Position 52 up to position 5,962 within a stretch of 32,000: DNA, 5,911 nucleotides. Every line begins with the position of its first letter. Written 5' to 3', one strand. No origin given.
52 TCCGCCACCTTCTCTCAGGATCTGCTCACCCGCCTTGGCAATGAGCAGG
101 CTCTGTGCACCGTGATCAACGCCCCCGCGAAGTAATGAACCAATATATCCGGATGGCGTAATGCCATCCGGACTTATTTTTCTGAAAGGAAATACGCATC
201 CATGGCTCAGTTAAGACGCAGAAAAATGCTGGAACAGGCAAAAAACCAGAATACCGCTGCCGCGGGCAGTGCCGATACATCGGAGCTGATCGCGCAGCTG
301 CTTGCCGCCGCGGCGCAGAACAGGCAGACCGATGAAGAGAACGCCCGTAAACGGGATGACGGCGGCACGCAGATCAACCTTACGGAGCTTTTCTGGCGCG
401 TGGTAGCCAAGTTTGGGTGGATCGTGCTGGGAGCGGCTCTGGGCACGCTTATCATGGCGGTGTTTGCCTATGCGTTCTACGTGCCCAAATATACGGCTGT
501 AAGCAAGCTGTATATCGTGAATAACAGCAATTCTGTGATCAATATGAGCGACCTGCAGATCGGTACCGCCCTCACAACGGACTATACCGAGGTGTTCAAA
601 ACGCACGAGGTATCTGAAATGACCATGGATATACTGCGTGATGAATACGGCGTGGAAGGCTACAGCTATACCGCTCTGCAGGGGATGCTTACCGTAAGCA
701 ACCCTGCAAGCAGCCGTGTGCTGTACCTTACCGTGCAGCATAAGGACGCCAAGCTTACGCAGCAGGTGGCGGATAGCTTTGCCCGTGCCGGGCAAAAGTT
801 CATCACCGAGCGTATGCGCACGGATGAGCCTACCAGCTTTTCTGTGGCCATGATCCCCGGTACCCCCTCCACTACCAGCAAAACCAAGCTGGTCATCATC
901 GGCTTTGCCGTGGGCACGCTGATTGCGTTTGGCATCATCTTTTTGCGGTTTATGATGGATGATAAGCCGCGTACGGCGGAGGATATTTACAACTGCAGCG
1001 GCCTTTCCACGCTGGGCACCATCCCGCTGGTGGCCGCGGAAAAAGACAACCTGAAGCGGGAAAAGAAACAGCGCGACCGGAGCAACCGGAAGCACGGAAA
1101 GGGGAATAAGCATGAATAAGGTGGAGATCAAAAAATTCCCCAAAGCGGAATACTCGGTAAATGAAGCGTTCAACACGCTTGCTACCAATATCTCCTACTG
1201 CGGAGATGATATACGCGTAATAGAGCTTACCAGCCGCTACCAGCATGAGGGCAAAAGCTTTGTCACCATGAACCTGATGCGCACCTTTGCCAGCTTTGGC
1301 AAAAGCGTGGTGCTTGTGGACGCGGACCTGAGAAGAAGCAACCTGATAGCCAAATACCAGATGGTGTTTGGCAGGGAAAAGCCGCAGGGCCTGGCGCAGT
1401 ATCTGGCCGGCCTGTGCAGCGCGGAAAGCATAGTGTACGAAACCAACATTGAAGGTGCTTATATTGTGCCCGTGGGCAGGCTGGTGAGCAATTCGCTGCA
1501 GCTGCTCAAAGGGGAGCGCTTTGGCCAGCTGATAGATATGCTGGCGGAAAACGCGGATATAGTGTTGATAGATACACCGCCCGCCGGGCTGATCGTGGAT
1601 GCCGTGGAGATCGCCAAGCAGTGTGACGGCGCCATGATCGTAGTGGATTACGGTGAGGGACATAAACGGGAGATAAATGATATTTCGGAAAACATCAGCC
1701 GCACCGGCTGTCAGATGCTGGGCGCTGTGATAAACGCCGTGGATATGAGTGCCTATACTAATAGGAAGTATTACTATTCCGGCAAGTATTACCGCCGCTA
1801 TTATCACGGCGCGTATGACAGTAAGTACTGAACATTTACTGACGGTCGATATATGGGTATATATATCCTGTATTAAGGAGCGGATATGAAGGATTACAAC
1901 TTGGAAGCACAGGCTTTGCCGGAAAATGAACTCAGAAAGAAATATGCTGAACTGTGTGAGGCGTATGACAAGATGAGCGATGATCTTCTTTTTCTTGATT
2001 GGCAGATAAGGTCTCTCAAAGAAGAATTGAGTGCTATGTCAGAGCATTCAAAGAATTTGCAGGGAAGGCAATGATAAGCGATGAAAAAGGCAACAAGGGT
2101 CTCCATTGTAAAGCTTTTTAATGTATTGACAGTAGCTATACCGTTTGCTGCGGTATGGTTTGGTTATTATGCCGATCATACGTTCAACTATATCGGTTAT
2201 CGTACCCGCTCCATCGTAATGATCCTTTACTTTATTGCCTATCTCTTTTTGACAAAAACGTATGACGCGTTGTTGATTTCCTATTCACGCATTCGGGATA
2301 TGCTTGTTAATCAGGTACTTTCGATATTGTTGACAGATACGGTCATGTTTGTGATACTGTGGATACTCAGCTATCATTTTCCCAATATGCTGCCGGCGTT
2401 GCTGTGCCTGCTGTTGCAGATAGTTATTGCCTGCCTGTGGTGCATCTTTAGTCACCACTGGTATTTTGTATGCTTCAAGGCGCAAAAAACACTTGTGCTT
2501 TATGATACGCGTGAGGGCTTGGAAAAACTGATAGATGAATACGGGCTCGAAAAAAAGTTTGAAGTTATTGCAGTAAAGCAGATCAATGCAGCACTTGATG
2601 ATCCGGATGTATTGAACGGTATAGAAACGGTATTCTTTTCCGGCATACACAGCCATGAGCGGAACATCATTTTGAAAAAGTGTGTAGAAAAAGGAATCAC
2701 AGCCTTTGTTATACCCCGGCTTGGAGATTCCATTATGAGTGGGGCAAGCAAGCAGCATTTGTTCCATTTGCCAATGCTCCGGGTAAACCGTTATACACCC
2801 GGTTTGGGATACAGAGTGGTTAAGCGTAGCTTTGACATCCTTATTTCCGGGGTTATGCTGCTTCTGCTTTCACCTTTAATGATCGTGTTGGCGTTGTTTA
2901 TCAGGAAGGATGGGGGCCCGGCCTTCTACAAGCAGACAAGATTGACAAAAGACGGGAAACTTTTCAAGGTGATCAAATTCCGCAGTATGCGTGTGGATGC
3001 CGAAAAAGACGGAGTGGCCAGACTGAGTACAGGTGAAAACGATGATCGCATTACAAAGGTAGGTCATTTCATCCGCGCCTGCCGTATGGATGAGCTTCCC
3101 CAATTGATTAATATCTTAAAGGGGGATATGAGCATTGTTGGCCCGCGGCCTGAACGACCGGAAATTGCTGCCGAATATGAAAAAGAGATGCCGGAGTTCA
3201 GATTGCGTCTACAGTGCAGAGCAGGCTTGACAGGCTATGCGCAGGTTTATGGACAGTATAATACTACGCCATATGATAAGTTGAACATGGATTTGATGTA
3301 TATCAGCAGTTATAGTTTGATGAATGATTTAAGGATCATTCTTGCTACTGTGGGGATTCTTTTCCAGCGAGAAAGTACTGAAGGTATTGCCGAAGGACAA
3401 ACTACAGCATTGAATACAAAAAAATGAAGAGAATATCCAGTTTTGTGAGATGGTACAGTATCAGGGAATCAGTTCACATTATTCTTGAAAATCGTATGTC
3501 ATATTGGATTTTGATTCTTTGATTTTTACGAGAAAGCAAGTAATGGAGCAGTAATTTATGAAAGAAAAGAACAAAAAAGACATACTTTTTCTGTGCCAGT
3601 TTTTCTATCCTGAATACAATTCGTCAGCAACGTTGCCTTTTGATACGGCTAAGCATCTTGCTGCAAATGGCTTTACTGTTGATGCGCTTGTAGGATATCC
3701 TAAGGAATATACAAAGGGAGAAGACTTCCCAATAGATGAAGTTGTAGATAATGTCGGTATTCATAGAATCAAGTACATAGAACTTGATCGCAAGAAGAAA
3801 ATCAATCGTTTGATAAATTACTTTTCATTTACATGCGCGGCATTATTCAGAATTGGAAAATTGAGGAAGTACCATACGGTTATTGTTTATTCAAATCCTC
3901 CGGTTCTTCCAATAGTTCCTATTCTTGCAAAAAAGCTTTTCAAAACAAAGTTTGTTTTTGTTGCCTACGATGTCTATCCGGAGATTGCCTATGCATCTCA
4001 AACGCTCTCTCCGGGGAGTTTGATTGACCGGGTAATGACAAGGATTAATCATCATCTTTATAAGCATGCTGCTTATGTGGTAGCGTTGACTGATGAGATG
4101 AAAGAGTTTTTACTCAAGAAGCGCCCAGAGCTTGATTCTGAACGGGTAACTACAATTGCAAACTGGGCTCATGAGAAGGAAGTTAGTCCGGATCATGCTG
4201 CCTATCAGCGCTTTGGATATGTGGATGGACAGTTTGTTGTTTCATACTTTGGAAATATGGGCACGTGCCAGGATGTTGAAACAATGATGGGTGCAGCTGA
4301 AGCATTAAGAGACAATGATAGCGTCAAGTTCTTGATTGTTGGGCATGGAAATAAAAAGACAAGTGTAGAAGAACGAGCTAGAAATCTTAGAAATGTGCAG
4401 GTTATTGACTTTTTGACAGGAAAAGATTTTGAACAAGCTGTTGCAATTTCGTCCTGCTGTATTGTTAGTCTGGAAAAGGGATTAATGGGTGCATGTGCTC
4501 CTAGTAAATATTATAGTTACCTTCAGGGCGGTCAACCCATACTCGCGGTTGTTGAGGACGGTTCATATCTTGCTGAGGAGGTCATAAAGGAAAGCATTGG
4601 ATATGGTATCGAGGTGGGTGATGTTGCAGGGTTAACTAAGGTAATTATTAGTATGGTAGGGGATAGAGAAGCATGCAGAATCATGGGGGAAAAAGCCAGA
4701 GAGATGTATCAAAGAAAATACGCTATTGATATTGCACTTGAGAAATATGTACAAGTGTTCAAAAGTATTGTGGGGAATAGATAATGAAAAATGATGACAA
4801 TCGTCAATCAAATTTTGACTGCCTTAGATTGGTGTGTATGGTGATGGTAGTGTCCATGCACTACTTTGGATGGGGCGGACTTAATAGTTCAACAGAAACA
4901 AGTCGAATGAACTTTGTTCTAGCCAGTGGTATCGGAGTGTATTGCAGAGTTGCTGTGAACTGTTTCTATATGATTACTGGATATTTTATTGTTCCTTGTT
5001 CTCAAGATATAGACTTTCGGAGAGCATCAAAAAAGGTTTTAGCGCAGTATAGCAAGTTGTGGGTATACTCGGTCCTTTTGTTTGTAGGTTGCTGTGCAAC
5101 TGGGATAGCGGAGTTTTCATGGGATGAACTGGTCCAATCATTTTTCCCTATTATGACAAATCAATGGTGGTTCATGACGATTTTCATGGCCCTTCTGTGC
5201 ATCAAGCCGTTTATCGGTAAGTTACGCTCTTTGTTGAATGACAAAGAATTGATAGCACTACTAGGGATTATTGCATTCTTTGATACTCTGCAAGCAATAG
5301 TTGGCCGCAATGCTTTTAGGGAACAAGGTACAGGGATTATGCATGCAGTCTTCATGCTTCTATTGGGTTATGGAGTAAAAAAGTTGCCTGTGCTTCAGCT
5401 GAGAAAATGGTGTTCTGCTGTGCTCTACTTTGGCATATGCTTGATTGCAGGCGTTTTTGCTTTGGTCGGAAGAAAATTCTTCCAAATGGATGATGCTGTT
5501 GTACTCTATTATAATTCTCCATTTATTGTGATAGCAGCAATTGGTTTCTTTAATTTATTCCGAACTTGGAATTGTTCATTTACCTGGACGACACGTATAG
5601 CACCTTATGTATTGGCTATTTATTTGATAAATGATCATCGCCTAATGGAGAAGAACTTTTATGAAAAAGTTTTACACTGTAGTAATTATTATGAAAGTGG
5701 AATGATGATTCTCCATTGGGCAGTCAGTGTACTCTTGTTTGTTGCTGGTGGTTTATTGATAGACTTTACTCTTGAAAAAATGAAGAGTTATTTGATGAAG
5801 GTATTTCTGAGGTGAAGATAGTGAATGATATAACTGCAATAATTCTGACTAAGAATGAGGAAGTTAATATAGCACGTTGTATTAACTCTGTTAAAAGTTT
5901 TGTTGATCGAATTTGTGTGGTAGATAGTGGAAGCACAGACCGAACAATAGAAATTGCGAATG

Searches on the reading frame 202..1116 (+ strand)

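Call 38: search_protein_families(library=pfam, proteins=[window:202-1116:+], max_evalue=0.0001)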
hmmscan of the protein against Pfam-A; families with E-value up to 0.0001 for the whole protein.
window:202-1116:+ (305 aa): 1 family
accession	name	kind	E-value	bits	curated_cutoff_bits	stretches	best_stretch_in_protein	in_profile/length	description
PF02706.20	Wzz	-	8.2e-09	36.1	25.5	1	57-142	2-88/91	Chain length determinant protein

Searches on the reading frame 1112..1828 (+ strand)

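Call 38: search_protein_families(library=pfam, proteins=[window:1112-1828:+], max_evalue=0.0001)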
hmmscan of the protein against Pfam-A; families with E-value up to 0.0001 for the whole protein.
window:1112-1828:+ (239 aa): 2 families
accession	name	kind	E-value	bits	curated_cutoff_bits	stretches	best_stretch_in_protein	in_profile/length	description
PF13614.12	AAA_31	-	6.3e-07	29.9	27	1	47-163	14-133/177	AAA domain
PF01656.29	CbiA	-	6.7e-07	29.8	25.4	1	46-211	10-84/125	CobQ/CobB/MinD/ParA nucleotide binding domain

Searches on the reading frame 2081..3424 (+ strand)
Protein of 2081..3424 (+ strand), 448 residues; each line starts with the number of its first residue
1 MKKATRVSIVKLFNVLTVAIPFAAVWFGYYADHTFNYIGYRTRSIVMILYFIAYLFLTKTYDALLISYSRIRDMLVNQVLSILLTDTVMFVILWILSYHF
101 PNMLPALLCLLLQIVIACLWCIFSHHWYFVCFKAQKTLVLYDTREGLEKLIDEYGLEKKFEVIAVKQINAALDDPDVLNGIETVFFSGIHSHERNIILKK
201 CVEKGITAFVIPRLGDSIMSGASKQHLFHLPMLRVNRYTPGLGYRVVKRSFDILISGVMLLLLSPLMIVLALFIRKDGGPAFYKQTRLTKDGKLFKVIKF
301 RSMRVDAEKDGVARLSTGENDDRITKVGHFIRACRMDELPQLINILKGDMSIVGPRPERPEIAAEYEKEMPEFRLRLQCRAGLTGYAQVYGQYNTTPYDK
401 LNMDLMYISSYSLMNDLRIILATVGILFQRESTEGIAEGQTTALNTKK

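Call 38: search_protein_families(library=pfam, proteins=[window:2081-3424:+], max_evalue=0.0001)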
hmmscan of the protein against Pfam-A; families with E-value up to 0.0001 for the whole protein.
window:2081-3424:+ (448 aa): 1 family
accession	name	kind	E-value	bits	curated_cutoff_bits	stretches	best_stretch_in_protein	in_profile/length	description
PF02397.22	Bac_transf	-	6.3e-63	212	27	1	248-428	1-178/179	Bacterial sugar transferase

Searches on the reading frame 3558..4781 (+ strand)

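Call 38: search_protein_families(library=pfam, proteins=[window:3558-4781:+], max_evalue=0.0001)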
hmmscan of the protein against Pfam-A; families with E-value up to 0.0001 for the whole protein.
window:3558-4781:+ (408 aa): 4 families
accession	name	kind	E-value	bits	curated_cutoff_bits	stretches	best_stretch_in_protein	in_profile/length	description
PF13579.12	Glyco_trans_4_4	-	6.9e-10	39.9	29.7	1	30-203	10-158/158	Glycosyl transferase 4-like domain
PF00534.26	Glycos_transf_1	-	2.7e-08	34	26.4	1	223-383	13-172/172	Glycosyl transferases group 1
PF13692.12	Glyco_trans_1_4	-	4.3e-07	30.7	27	1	226-367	2-140/142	Glycosyl transferases group 1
PF13439.12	Glyco_transf_4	-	1.3e-06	29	28.5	1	29-202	10-164/170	Glycosyltransferase Family 4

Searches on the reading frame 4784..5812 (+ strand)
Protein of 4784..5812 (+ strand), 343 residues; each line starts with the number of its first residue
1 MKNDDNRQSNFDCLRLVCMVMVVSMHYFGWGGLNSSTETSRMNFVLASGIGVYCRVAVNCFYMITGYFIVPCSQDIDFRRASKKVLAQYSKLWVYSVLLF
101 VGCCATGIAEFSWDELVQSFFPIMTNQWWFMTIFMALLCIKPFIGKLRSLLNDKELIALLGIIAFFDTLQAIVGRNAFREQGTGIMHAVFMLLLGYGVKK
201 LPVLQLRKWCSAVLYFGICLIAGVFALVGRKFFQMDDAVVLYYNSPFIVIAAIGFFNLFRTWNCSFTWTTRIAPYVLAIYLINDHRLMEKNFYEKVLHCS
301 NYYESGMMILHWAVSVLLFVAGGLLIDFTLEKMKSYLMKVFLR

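Call 38: search_protein_families(library=pfam, proteins=[window:4784-5812:+], max_evalue=0.0001)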
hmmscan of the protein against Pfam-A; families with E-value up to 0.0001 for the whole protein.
window:4784-5812:+ (343 aa): 1 family
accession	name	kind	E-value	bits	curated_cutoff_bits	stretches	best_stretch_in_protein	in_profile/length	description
PF01757.29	Acyl_transf_3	-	3.1e-17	63.1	31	1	10-326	3-324/326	Acyltransferase domain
